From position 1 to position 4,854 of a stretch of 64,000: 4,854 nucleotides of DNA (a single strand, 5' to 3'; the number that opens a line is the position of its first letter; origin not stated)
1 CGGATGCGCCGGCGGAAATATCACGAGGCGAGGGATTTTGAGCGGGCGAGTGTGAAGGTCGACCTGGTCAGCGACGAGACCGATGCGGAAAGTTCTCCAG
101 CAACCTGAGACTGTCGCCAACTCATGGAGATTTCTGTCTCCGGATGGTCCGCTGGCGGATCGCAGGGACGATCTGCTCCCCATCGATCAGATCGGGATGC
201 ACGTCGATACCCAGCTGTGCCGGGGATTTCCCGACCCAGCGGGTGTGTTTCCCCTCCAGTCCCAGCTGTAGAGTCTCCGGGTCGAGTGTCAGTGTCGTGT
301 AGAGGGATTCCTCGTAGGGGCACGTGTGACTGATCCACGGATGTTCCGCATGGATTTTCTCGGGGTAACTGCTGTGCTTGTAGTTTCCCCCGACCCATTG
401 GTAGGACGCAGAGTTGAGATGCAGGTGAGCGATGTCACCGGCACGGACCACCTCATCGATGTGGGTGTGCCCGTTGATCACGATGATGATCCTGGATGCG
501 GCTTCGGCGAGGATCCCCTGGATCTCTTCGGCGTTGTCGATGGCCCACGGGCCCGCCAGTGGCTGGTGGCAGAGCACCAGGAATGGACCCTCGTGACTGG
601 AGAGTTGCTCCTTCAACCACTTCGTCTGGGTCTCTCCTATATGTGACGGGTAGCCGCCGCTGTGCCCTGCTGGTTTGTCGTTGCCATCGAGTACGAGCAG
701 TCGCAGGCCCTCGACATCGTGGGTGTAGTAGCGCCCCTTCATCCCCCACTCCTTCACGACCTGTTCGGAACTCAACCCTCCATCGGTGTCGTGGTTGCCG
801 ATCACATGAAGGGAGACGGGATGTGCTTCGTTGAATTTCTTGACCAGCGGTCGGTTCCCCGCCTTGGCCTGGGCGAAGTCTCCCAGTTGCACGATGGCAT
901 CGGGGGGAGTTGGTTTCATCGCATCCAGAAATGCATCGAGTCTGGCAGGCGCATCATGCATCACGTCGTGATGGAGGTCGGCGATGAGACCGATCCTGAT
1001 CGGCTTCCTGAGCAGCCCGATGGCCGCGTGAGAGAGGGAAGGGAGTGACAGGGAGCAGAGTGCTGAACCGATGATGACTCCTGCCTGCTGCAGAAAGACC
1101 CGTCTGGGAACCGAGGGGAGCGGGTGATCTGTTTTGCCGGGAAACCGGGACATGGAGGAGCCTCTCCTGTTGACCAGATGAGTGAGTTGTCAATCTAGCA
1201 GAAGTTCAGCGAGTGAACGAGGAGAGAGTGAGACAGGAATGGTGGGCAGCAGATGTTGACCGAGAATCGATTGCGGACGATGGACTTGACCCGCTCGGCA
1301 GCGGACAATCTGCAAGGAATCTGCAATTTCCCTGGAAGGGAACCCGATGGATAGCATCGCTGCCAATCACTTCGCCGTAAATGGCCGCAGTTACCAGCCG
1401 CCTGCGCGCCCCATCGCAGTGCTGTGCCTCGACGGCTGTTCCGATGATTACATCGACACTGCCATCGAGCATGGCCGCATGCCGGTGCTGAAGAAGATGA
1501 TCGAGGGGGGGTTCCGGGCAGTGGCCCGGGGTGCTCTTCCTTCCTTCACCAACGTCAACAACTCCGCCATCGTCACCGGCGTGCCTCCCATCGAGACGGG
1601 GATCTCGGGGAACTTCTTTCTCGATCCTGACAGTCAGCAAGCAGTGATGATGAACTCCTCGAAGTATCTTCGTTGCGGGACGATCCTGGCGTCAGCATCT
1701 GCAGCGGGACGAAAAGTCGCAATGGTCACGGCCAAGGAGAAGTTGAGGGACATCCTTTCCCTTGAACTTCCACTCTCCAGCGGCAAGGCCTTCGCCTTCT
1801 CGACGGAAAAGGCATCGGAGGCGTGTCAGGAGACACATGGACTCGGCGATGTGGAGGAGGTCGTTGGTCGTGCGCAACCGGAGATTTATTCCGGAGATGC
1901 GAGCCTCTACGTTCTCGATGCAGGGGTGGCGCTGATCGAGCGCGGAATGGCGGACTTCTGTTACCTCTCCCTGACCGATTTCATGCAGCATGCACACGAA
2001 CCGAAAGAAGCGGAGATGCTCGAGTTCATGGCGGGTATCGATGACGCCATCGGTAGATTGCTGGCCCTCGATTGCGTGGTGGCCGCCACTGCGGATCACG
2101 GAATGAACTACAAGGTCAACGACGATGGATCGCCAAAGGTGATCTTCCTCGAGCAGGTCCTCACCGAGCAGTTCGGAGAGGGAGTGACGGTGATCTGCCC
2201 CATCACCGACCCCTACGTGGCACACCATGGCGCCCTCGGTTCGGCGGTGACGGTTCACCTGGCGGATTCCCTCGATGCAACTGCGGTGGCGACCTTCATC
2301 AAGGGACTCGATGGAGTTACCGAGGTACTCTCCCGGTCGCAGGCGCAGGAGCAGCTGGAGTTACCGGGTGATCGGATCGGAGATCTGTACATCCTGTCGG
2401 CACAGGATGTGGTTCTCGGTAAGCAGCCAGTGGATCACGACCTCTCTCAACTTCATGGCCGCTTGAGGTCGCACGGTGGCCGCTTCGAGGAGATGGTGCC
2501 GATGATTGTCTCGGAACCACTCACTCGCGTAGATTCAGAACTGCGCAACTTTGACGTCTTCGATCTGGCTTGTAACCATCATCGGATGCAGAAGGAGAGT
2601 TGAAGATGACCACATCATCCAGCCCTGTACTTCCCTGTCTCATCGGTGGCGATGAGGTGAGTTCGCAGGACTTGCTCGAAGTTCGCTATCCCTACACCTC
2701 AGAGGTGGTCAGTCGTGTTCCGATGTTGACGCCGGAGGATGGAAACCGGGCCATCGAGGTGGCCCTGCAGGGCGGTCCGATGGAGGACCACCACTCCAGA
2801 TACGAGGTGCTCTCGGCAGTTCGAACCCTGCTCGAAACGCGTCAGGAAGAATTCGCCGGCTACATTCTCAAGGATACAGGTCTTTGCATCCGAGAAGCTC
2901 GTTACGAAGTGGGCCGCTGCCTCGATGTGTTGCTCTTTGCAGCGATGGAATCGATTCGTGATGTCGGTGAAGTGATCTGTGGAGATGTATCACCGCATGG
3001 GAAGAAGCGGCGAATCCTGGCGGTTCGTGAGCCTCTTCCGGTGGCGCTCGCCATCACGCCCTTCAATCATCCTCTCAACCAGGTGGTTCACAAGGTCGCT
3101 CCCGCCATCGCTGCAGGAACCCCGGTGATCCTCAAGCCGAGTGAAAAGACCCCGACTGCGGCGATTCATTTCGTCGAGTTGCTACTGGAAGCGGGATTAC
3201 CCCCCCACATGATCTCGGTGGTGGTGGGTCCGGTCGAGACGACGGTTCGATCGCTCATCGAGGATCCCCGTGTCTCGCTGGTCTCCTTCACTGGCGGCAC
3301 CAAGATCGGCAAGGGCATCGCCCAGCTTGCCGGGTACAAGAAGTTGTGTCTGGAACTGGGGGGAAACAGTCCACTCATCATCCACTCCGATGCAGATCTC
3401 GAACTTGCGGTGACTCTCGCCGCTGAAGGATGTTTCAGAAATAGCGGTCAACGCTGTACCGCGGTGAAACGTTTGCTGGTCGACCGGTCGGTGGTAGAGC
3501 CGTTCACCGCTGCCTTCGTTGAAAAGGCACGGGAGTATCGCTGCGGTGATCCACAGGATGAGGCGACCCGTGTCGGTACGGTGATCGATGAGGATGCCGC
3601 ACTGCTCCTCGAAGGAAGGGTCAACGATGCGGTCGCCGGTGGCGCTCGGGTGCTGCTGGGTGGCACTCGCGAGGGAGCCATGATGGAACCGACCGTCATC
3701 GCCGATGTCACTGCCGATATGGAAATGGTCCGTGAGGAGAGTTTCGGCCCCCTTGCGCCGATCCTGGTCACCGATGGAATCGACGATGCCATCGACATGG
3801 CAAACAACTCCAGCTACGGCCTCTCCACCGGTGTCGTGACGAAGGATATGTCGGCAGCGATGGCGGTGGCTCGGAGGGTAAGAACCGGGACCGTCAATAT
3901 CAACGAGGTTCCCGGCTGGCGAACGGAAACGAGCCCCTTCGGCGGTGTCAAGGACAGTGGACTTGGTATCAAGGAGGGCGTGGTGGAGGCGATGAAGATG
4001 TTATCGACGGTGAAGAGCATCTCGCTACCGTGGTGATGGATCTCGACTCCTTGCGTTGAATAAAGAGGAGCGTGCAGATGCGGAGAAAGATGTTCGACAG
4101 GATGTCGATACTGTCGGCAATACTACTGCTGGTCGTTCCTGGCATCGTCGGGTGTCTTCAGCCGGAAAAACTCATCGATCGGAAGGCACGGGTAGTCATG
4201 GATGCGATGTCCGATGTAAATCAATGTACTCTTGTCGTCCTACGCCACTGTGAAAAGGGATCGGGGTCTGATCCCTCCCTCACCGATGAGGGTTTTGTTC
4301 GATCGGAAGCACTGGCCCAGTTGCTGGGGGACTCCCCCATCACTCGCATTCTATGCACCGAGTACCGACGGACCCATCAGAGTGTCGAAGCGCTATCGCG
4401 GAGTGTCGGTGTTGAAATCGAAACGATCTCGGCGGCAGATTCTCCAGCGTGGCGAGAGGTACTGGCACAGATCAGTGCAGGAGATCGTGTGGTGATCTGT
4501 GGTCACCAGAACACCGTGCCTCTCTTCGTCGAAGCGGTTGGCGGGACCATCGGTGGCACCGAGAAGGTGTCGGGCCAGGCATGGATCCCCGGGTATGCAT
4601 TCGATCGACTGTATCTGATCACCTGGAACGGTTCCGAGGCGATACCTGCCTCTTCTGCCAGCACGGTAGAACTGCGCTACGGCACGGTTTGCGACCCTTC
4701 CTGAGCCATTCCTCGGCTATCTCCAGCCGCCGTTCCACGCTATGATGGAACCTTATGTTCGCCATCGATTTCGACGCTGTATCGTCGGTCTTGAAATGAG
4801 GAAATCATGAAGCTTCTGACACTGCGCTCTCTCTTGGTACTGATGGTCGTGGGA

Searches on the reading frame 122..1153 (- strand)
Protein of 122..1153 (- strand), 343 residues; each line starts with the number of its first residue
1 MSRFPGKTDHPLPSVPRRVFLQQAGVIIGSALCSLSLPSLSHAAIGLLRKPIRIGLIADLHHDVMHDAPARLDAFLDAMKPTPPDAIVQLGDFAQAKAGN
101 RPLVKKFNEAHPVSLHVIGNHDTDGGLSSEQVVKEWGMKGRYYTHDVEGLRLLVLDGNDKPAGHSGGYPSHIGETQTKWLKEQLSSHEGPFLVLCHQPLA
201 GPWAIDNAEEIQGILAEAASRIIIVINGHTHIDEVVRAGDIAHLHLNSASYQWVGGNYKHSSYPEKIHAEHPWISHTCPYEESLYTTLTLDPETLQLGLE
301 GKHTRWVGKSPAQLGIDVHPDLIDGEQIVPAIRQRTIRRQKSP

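Call 47: search_protein_families(library=pfam, proteins=[window:122-1153:-], max_evalue=0.00001)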
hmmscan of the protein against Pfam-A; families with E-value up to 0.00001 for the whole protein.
window:122-1153:- (343 aa): 1 family
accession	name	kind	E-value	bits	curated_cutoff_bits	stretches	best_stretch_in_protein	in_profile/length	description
PF12850.12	Metallophos_2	-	8.1e-10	39.3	27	1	53-247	2-131/154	Calcineurin-like phosphoesterase superfamily domain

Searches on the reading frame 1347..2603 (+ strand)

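Call 47: search_protein_families(library=pfam, proteins=[window:1347-2603:+], max_evalue=0.00001)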
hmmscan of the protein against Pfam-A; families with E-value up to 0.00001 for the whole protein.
window:1347-2603:+ (418 aa): 1 family
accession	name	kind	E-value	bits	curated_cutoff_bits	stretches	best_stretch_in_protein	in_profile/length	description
PF01663.27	Phosphodiest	-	5e-24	86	23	1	24-362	2-328/342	Type I phosphodiesterase / nucleotide pyrophosphatase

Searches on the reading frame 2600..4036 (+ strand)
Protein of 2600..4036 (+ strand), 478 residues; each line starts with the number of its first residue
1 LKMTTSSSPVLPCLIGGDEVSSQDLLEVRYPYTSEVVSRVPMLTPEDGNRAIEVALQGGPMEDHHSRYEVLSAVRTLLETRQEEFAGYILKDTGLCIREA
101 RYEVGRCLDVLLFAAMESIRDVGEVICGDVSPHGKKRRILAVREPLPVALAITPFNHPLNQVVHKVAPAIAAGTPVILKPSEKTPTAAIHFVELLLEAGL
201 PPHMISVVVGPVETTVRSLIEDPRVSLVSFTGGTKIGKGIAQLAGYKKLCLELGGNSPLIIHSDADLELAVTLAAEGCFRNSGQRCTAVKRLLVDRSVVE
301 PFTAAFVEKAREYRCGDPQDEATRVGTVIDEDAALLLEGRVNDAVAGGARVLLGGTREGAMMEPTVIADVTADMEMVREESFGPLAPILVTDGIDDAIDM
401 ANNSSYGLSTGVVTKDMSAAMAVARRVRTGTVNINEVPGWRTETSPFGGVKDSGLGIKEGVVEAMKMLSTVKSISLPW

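Call 47: search_protein_families(library=pfam, proteins=[window:2600-4036:+], max_evalue=0.00001)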
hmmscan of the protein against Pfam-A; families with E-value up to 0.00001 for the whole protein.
window:2600-4036:+ (478 aa): 1 family
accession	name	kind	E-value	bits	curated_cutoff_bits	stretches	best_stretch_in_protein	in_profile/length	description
PF00171.27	Aldedh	-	3.1e-134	448.4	23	1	24-474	7-461/461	Aldehyde dehydrogenase family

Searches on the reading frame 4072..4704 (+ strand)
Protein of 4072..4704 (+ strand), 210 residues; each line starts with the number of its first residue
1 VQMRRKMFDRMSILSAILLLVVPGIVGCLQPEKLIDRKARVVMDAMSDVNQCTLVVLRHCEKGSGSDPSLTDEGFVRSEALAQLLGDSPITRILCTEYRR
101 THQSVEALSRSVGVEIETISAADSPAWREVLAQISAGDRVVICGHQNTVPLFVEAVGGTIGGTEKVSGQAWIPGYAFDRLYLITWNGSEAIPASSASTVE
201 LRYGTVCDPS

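Call 47: search_protein_families(library=pfam, proteins=[window:4072-4704:+], max_evalue=0.00001)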
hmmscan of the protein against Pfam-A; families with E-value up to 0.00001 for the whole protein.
window:4072-4704:+ (210 aa): 1 family
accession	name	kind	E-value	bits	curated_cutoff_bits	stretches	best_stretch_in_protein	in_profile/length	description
PF00300.27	His_Phos_1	-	3.8e-08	33.7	21.7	1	63-118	18-73/194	Histidine phosphatase superfamily (branch 1)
